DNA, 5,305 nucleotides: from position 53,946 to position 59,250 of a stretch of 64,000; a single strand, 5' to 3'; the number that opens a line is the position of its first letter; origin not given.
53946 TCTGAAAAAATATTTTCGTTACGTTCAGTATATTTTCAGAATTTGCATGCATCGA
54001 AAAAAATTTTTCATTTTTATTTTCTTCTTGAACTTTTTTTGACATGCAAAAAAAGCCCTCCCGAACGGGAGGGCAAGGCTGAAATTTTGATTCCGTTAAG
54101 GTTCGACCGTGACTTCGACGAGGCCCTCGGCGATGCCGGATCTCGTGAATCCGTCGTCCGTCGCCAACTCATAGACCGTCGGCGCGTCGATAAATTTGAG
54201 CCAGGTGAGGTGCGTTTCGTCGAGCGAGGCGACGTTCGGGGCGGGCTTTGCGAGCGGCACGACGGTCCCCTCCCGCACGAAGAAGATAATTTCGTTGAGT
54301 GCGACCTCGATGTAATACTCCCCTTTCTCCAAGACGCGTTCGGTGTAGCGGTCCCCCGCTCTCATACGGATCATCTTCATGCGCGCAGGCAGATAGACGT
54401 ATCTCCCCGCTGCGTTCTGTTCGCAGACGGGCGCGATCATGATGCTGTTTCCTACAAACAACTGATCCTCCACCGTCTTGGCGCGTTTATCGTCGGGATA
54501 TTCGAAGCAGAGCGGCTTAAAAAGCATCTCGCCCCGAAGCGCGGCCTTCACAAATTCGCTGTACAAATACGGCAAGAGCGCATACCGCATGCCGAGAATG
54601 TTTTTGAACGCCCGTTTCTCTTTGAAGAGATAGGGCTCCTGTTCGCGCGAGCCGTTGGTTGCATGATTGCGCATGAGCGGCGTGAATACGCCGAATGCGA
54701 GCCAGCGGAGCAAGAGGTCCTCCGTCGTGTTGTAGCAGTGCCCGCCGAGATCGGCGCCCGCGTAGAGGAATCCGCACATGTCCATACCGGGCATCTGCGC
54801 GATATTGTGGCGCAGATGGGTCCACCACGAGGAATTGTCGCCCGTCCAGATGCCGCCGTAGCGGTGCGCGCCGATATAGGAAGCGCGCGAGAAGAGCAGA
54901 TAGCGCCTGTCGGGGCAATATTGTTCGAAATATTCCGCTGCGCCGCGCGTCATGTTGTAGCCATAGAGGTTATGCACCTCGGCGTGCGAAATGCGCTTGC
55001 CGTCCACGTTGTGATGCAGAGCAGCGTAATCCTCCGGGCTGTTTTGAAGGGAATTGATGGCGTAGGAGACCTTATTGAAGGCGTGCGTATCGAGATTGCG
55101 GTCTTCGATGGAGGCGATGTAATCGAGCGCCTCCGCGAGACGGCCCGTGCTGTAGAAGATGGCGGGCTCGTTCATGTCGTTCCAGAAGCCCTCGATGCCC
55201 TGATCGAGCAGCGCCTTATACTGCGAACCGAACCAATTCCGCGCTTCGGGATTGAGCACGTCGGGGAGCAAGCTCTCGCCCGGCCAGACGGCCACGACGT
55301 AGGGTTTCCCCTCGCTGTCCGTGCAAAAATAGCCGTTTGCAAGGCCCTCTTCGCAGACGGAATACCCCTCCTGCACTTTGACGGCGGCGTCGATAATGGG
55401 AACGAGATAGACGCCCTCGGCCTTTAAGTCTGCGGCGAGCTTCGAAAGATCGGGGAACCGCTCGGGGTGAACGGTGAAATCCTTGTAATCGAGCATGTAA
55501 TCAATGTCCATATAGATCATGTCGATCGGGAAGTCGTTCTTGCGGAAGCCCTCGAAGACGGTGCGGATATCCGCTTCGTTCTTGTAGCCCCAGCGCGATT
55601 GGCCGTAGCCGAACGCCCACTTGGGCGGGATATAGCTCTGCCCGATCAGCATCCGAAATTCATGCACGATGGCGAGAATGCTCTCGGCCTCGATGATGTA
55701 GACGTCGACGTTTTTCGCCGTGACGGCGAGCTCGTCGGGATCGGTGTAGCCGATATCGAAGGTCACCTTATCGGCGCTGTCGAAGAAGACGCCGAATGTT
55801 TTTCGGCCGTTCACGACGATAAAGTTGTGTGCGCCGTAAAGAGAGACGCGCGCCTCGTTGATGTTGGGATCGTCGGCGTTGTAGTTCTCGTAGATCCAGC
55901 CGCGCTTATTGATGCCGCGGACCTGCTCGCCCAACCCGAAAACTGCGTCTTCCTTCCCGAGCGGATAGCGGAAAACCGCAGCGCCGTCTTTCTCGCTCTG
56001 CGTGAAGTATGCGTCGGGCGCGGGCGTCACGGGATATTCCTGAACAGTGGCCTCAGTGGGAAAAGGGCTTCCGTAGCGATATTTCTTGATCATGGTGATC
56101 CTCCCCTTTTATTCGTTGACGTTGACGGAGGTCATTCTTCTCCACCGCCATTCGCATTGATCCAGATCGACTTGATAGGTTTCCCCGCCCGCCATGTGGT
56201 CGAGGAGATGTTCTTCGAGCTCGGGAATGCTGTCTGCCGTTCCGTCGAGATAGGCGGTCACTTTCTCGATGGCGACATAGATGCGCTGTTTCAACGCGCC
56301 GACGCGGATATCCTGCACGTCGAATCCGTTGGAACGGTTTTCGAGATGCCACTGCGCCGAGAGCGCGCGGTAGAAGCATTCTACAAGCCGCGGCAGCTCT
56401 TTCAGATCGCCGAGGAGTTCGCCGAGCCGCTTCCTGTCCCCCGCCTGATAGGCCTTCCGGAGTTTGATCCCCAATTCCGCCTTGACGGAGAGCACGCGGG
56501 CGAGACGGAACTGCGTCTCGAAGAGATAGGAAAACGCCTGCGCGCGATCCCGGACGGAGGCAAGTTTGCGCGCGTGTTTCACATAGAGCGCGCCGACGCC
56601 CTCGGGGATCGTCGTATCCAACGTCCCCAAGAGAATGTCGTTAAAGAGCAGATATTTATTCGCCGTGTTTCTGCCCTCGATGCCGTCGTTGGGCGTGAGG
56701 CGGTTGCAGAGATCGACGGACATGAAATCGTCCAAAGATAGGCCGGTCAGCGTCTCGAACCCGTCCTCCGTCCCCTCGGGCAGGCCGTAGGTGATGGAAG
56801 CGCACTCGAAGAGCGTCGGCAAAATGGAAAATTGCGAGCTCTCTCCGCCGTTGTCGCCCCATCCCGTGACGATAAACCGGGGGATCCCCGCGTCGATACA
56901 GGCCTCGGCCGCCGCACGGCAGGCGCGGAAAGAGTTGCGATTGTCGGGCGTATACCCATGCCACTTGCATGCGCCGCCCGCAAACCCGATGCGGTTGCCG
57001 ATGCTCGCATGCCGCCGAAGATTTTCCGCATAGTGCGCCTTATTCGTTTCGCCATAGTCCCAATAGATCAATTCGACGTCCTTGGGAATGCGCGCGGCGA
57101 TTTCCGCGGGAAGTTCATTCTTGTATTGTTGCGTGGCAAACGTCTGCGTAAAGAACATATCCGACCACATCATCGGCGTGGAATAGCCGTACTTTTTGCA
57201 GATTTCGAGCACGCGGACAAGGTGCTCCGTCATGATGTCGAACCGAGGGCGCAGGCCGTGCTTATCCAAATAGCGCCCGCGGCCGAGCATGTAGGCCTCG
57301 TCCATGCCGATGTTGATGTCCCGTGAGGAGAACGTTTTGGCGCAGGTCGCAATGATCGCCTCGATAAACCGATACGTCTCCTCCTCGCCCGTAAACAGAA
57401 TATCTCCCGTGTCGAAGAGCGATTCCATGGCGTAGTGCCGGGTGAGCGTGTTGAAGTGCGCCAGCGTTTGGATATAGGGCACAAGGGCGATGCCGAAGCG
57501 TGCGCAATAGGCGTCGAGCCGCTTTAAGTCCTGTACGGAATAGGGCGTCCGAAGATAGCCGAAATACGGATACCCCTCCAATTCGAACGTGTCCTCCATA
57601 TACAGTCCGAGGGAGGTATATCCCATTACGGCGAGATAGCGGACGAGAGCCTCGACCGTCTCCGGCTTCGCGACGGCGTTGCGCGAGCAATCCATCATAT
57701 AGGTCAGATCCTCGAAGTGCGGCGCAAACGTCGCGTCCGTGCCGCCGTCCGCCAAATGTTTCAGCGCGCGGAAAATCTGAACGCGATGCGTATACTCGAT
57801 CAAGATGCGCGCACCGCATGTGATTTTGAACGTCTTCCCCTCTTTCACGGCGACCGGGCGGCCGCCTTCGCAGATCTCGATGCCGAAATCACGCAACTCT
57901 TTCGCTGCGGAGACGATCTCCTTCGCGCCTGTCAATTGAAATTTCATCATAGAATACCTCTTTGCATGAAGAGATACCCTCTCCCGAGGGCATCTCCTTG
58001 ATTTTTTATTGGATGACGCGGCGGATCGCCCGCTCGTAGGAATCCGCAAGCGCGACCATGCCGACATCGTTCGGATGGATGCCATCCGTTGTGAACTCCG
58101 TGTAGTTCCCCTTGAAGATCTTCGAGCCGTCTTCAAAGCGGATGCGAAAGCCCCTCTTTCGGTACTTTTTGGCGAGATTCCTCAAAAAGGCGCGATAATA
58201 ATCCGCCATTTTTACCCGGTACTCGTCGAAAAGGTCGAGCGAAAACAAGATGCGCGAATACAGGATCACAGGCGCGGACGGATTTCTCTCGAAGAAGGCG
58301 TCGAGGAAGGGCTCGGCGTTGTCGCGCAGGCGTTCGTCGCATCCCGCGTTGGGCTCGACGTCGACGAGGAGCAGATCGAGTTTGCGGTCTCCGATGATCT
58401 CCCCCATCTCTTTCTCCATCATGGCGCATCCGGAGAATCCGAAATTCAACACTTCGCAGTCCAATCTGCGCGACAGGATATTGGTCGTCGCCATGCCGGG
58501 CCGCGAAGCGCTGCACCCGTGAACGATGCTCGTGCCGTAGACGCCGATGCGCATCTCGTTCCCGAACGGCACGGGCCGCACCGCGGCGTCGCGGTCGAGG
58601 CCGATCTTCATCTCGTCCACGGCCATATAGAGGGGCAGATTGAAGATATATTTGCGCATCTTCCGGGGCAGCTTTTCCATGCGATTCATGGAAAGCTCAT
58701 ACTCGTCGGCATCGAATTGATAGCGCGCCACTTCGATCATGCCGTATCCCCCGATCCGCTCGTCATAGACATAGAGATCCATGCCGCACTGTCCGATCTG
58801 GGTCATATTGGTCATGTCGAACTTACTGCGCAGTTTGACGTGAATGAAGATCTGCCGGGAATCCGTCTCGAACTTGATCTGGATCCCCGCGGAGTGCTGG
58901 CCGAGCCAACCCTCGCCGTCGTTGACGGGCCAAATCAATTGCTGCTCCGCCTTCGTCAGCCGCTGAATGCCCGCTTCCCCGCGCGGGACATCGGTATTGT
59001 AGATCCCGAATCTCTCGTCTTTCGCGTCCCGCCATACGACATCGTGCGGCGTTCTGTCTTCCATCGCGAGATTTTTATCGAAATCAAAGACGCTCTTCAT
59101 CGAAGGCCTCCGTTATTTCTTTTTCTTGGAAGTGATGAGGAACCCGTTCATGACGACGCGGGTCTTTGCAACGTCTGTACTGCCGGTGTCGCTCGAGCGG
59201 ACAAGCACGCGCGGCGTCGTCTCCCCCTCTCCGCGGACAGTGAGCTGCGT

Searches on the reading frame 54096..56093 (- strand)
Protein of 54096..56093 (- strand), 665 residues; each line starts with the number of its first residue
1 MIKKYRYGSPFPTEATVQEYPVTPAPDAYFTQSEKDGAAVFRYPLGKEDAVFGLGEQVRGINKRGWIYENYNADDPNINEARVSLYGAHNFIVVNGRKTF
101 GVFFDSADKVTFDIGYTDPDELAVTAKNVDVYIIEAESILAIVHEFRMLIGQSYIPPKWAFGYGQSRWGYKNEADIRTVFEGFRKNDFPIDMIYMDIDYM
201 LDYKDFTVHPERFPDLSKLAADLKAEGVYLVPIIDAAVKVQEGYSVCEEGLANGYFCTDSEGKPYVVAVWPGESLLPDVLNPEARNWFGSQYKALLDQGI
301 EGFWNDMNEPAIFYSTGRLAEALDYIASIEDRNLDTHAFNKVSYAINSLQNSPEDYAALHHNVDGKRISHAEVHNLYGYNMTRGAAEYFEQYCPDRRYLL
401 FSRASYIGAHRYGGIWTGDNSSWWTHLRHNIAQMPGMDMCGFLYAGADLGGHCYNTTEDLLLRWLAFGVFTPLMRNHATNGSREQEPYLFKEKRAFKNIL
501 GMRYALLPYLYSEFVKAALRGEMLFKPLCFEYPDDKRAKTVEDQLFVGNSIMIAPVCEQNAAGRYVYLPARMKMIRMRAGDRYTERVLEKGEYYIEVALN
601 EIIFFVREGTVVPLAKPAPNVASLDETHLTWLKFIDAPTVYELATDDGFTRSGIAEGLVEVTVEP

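Call 37: search_protein_families(library=pfam, proteins=[window:54096-56093:-], max_evalue=0.001)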
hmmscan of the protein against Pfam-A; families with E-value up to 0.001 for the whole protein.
window:54096-56093:- (665 aa): 3 families
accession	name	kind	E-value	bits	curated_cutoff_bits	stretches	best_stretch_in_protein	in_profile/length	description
PF01055.32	Glyco_hydro_31_2nd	-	9.4e-107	357.6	23.5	1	154-512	2-327/328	Glycosyl hydrolases family 31 TIM-barrel domain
PF21365.3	Glyco_hydro_31_3rd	-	2e-16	60.6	24.4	1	521-612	1-87/87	Glycosyl hydrolase family 31 C-terminal domain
PF13802.12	Gal_mutarotas_2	-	2.2e-15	57.8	27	1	41-113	110-184/184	Glycosyl hydrolase 31 N-terminal galactose mutarotase-like domain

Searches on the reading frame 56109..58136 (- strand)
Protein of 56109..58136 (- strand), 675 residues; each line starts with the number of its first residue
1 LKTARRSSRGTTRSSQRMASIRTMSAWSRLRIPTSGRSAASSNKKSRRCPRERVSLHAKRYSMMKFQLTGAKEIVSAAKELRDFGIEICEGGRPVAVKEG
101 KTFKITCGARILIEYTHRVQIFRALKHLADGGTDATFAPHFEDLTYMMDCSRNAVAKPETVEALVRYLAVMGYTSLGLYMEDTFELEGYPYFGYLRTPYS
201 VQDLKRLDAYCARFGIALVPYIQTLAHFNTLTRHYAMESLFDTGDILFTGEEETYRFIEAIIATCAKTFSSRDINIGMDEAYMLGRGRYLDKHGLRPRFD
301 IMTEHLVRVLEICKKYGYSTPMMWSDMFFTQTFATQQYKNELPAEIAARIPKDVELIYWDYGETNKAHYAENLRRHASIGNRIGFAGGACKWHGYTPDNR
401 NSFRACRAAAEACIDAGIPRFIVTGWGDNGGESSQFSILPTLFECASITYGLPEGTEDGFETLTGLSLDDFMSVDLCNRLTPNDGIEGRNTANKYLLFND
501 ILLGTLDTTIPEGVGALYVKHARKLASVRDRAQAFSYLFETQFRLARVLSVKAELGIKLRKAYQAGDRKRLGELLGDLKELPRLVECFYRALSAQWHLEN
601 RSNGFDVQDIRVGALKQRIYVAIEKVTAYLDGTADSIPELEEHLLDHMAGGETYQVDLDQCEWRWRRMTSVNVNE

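Call 37: search_protein_families(library=pfam, proteins=[window:56109-58136:-], max_evalue=0.001)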
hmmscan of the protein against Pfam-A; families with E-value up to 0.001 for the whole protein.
window:56109-58136:- (675 aa): 2 families
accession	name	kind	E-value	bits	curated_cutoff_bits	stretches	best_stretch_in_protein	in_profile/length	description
PF18088.7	Glyco_H_20C_C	-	6.9e-49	166.8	27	1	469-647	1-182/194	Glycoside Hydrolase 20C C-terminal domain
PF00728.28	Glyco_hydro_20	-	4.4e-05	23.4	22.3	1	198-336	74-228/348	Glycosyl hydrolase family 20, catalytic domain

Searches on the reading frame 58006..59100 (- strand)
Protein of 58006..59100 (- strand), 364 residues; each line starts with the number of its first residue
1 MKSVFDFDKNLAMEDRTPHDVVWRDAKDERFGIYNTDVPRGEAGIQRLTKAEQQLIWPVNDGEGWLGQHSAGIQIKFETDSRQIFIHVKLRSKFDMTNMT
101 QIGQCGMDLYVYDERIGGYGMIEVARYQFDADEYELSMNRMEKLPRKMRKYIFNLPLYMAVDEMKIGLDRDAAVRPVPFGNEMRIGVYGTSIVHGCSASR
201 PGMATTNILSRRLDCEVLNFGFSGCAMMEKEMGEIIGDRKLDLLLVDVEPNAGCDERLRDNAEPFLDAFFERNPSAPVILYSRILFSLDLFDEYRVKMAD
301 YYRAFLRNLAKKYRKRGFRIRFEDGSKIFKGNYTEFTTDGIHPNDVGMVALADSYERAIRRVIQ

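Call 37: search_protein_families(library=pfam, proteins=[window:58006-59100:-], max_evalue=0.001)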
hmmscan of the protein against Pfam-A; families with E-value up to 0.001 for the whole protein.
window:58006-59100:- (364 aa): 3 families
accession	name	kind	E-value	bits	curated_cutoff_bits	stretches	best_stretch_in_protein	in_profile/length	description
PF14606.12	Lipase_GDSL_3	-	1.3e-35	123.7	27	1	184-360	3-178/178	GDSL-like Lipase/Acylhydrolase family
PF14607.12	GxDLY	-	4.6e-26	91.8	27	1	22-173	2-145/146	N-terminus of Esterase_SGNH_hydro-type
PF13472.12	Lipase_GDSL_2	-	0.00019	22.4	32.9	0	188-348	2-176/178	GDSL-like Lipase/Acylhydrolase family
